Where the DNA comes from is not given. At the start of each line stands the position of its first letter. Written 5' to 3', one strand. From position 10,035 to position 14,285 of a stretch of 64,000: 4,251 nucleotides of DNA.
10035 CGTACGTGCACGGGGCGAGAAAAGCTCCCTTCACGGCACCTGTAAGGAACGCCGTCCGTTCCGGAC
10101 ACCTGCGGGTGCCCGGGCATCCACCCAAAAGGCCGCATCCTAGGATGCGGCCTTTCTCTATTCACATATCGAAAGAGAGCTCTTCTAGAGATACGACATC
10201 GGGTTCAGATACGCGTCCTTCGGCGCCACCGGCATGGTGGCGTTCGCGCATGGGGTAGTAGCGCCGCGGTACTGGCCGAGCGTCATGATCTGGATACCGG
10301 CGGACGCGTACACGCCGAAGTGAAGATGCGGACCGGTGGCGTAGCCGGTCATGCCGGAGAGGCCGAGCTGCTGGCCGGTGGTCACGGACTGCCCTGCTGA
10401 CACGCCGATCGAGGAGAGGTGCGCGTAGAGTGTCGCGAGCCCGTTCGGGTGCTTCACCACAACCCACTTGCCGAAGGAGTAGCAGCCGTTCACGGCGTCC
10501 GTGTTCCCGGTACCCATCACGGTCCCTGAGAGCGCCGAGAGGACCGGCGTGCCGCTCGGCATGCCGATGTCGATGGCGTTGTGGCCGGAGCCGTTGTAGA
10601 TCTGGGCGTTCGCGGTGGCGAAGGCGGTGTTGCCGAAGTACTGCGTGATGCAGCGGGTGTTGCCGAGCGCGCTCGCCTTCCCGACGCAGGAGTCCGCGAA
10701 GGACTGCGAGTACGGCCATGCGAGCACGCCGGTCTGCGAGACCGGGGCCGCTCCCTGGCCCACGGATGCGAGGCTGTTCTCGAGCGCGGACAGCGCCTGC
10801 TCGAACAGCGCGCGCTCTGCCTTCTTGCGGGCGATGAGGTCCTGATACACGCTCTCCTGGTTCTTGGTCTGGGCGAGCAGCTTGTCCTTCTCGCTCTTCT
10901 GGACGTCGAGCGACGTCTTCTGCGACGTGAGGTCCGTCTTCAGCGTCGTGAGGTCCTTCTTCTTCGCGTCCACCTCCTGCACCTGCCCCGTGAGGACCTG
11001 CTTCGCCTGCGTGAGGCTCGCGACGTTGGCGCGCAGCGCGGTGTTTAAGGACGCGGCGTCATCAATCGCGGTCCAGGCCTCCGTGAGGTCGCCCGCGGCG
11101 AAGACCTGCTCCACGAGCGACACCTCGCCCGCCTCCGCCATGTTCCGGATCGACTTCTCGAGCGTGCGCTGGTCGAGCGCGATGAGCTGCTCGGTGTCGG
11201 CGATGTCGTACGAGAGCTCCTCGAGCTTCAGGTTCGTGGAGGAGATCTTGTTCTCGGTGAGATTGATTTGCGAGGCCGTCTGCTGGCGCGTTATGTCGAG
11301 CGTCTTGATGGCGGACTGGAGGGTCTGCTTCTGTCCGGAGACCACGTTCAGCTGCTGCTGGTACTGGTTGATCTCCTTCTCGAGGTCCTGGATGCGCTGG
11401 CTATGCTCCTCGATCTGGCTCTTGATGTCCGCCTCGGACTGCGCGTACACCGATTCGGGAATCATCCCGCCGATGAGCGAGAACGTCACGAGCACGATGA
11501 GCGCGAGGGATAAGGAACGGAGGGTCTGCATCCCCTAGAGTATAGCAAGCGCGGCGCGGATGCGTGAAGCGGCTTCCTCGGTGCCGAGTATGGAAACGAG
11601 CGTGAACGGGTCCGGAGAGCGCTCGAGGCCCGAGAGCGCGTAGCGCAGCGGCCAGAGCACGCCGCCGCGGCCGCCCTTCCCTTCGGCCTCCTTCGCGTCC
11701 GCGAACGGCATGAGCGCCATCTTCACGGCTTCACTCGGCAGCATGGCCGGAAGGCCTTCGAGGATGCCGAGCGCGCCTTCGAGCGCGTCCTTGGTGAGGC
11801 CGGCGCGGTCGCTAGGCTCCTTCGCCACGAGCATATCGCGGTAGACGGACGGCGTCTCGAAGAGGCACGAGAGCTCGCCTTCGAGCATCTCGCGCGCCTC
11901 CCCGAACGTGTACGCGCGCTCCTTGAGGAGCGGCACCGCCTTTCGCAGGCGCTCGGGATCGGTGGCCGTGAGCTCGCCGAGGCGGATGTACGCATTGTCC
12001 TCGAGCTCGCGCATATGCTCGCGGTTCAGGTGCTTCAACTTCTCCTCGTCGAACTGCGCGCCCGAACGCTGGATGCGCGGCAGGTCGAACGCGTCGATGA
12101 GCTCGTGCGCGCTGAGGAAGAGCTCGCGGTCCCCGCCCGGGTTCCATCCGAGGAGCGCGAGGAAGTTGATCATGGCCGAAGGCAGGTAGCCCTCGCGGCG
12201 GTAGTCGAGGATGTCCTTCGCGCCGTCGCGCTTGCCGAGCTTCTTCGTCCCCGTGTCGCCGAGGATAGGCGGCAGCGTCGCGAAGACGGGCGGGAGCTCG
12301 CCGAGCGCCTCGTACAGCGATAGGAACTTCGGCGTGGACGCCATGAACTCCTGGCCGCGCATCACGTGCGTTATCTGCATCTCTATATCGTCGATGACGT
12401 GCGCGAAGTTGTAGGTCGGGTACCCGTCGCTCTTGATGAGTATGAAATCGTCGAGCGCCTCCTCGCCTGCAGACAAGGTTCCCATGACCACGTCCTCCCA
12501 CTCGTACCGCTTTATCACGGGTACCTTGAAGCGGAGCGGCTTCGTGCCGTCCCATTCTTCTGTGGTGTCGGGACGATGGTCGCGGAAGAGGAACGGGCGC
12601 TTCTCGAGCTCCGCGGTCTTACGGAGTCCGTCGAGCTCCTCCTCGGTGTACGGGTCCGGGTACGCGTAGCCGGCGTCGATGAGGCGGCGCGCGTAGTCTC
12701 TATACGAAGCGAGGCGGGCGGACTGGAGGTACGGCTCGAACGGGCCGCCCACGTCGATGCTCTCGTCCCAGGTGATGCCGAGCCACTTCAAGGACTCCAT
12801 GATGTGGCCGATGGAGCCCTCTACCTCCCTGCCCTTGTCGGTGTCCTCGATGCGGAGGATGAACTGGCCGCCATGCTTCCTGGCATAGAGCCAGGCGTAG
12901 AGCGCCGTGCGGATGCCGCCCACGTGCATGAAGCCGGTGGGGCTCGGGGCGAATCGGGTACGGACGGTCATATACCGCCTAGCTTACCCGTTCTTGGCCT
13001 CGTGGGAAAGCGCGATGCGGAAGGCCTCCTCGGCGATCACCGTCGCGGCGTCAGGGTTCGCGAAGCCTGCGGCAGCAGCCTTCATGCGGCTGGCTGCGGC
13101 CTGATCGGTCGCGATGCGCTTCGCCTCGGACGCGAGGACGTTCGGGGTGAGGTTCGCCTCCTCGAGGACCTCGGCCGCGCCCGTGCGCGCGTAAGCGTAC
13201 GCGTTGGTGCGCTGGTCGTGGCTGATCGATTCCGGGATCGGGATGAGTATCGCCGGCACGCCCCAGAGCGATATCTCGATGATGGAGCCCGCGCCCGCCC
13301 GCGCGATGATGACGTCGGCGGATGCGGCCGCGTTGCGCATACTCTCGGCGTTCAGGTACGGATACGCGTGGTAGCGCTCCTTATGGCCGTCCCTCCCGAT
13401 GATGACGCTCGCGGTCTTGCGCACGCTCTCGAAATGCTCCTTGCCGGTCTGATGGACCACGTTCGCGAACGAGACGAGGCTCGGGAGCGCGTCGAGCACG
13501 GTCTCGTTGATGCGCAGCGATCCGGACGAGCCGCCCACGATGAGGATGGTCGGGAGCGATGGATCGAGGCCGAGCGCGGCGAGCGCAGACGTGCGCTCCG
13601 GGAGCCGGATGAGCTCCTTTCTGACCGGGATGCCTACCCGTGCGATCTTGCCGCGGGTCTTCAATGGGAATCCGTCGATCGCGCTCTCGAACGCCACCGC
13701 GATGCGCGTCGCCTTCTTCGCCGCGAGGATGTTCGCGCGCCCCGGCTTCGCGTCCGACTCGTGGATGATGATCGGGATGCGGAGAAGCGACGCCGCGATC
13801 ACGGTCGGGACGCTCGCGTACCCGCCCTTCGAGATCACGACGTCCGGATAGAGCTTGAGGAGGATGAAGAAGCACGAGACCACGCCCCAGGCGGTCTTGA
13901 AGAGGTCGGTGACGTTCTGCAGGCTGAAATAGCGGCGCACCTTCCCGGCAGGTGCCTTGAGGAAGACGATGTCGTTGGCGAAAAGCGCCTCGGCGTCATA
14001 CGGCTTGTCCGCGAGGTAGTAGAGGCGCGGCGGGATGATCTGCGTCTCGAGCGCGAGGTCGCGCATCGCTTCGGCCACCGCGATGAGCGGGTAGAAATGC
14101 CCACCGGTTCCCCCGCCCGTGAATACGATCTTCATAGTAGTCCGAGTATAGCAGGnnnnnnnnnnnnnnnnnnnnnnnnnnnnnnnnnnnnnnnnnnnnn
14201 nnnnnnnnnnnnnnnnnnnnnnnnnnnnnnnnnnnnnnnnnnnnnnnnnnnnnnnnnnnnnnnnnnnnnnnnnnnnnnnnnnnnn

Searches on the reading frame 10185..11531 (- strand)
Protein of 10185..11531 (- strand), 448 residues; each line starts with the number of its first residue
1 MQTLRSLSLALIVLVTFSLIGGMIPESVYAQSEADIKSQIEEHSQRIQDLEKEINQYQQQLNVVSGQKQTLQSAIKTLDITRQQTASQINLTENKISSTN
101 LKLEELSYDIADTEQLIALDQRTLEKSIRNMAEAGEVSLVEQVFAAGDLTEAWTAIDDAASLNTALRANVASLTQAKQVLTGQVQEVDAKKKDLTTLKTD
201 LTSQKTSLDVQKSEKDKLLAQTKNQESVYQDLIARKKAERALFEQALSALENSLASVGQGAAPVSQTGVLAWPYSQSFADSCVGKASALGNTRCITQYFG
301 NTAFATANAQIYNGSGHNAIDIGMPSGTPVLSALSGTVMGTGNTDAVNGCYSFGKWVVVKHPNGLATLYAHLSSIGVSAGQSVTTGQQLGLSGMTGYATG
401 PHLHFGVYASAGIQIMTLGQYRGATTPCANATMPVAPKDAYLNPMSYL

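Call 3: search_protein_families(library=pfam, proteins=[window:10185-11531:-])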
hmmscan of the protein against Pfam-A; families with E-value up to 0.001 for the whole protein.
window:10185-11531:- (448 aa): 1 family
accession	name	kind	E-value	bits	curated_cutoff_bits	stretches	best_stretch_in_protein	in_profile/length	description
PF01551.29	Peptidase_M23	-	4.6e-27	94.5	28.7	1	316-409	2-89/96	Peptidase family M23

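Call 4: search_protein_families(library=ncbifam, proteins=[window:10185-11531:-])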
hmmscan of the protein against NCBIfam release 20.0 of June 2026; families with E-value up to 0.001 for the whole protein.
window:10185-11531:- (448 aa): 20 families
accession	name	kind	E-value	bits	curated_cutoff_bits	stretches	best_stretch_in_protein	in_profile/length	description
NF053825.1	PdgNdpepShyA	equivalog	6.1e-20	71.3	700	1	315-407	294-380/425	peptidoglycan DD-endopeptidase ShyA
NF050804.1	CellDivDipMCaul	equivalog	5.8e-18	65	900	1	317-407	528-613/634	cell division endopeptidase DipM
NF008652.0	PRK11649.1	equivalog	5.8e-18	64.8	341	1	315-409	311-399/439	murein DD-endopeptidase MepM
NF052530.1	Heli_ShapePgp3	exception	3.9e-17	62.2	300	1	308-410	155-254/270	peptidoglycan metallopeptidase Pgp3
NF041208.1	celldiv_DipM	equivalog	1.1e-16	61.1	740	1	315-408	317-405/419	cell division endopeptidase DipM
NF052336.1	PdgHdaseHSB100310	equivalog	6.5e-14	52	500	1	314-410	54-144/316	peptidoglycan hydrolase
NF052529.1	PG_M23_Pgp6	exception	5.3e-13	48.4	600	1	290-409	309-421/452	peptidoglycan metallopeptidase Pgp6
NF053824.1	PdgNdpepShyC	equivalog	8.1e-13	48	700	1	316-406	295-379/429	peptidoglycan DD-endopeptidase ShyC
NF040883.1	amid_act_ActS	equivalog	1.9e-09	37.2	375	1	315-407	134-220/242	amidase activator ActS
NF053738.1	S2SprSpoIIQBc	equivalog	7e-09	35.6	250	1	318-407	123-210/232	stage II sporulation protein SpoIIQ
NF004799.0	PRK06148.1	subfamily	5.8e-08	31.2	1128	1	225-411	348-541/1015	hypothetical protein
NF008644.1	PRK11637.1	equivalog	1.5e-06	27.5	270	1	352-407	315-370/385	murein hydrolase activator EnvC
NF047755.1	LIC_10271_M23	exception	2.1e-06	27.6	180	1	350-390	144-184/207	LIC_10271 family cell wall hydrolase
TIGR02168.1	SMC_prok_B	equivalog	3e-06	25.3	567.35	1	35-257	264-489/1181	chromosome segregation protein SMC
TIGR02169.1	SMC_prok_A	equivalog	9e-06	23.7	729.4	1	38-255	231-438/1165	chromosome segregation protein SMC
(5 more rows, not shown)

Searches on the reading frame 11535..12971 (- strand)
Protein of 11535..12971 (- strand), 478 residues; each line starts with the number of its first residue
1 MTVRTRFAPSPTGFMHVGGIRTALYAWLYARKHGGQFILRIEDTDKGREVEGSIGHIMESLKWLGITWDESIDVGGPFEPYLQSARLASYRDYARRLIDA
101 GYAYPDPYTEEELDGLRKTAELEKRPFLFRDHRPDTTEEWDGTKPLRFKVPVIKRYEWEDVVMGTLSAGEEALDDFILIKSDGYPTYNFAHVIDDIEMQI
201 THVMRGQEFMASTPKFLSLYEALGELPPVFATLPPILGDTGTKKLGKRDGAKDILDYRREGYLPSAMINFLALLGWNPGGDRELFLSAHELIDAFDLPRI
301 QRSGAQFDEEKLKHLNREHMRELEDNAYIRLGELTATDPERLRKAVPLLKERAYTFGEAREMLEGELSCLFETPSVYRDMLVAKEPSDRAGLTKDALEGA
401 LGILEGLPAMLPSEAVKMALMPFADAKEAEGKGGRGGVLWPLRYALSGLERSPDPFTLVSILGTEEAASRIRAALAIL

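Call 3: search_protein_families(library=pfam, proteins=[window:11535-12971:-])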
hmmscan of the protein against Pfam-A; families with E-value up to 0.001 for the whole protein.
window:11535-12971:- (478 aa): 2 families
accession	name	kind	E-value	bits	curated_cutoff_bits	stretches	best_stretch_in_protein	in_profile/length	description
PF00749.27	tRNA-synt_1c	-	2.3e-85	286.7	23.4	1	3-313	2-313/314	tRNA synthetases class I (E and Q), catalytic domain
PF19269.4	Anticodon_2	-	4.7e-16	59.9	23.6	1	335-475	10-141/141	Anticodon binding domain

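Call 4: search_protein_families(library=ncbifam, proteins=[window:11535-12971:-])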
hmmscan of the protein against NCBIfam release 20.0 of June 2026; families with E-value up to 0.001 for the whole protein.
window:11535-12971:- (478 aa): 10 families
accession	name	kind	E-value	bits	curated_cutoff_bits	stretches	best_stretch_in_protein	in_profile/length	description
TIGR00464.1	gltX_bact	equivalog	4.1e-122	408.4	289.95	1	2-473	1-465/470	glutamate--tRNA ligase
TIGR03838.1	queuosine_YadB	equivalog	2.8e-56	190.9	276.7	1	4-266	2-251/272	tRNA glutamyl-Q(34) synthetase GluQRS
NF004315.1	PRK05710.1-4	equivalog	2.4e-51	174.8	250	1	5-268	1-271/274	tRNA glutamyl-Q(34) synthetase GluQRS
NF004314.0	PRK05710.1-3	equivalog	4.5e-50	170.7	256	1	3-267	7-255/297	tRNA glutamyl-Q(34) synthetase GluQRS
NF004313.0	PRK05710.1-2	equivalog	4.5e-41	140.9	380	1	3-254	5-251/299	tRNA glutamyl-Q(34) synthetase GluQRS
NF003169.0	PRK04156.1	equivalog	3.3e-35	121.8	516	2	2-139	101-228/567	glutamate--tRNA ligase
NF004312.0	PRK05710.1-1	equivalog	7.4e-31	107.6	453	1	5-254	16-246/306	tRNA glutamyl-Q(34) synthetase GluQRS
TIGR00463.1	gltX_arch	equivalog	1.9e-29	102.6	401.75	2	3-121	94-203/560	glutamate--tRNA ligase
NF011291.0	PRK14703.1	equivalog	1.8e-21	76.1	681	1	3-133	32-154/769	glutamine--tRNA ligase/YqeY domain fusion protein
TIGR00440.1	glnS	equivalog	2.2e-16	59.9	425.8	1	3-124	1-114/524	glutamine--tRNA ligase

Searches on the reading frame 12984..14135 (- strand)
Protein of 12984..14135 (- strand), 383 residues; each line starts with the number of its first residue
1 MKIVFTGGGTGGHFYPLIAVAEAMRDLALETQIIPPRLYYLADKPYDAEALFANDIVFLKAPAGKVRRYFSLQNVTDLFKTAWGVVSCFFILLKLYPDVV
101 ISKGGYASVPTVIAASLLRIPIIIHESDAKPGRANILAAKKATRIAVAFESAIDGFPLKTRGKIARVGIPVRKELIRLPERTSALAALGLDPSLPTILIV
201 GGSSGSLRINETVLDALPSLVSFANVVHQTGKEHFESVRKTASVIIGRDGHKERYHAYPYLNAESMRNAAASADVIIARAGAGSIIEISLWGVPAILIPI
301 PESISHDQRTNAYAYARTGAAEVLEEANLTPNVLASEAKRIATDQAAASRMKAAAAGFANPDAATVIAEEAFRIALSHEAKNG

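Call 3: search_protein_families(library=pfam, proteins=[window:12984-14135:-])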
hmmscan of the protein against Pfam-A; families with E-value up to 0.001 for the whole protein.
window:12984-14135:- (383 aa): 3 families
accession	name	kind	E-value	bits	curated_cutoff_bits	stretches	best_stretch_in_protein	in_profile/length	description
PF04101.22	Glyco_tran_28_C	-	2.4e-32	112.7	22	1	196-364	1-163/166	Glycosyltransferase family 28 C-terminal domain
PF03033.26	Glyco_transf_28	-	1.2e-30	106.8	26.2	1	3-146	1-138/139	Glycosyltransferase family 28 N-terminal domain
PF06722.18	EryCIII-like_C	-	8.7e-05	23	31.7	1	272-364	47-136/145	Erythromycin biosynthesis protein CIII-like, C-terminal domain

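Call 4: search_protein_families(library=ncbifam, proteins=[window:12984-14135:-])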
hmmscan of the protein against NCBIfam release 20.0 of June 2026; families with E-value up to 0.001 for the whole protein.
window:12984-14135:- (383 aa): 8 families
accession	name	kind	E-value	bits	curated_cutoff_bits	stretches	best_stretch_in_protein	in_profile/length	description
TIGR01133.1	murG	equivalog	3.4e-73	246.7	250.25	1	1-369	6-351/353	undecaprenyldiphospho-muramoylpentapeptide beta-N-acetylglucosaminyltransferase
NF009102.0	PRK12446.1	equivalog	1.6e-57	195.1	339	1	2-347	3-328/352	undecaprenyldiphospho-muramoylpentapeptide beta-N-acetylglucosaminyltransferase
NF010135.0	PRK13609.1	equivalog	2.3e-08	33.4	500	1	162-372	170-366/388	diglucosyl diacylglycerol synthase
TIGR01426.2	MGT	subfamily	1.9e-07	30.5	260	1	272-364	292-380/393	macrolide family glycosyltransferase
NF041549.1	PssD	equivalog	7.3e-06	26.4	110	1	73-130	56-113/151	PssD/Cps14F family polysaccharide biosynthesis glycosyltransferase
TIGR04516.1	glycosyl_450act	subfamily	3.8e-05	23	440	1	271-364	314-404/418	activator-dependent family glycosyltransferase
NF041548.1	PssE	equivalog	5.9e-05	23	120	1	252-336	40-122/146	PssE/Cps14G family polysaccharide biosynthesis glycosyltransferase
NF046028.1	GluronsyltaseWelK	equivalog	0.00021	20.5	400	0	84-136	71-123/319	beta-1,4-glucuronosyltransferase WelK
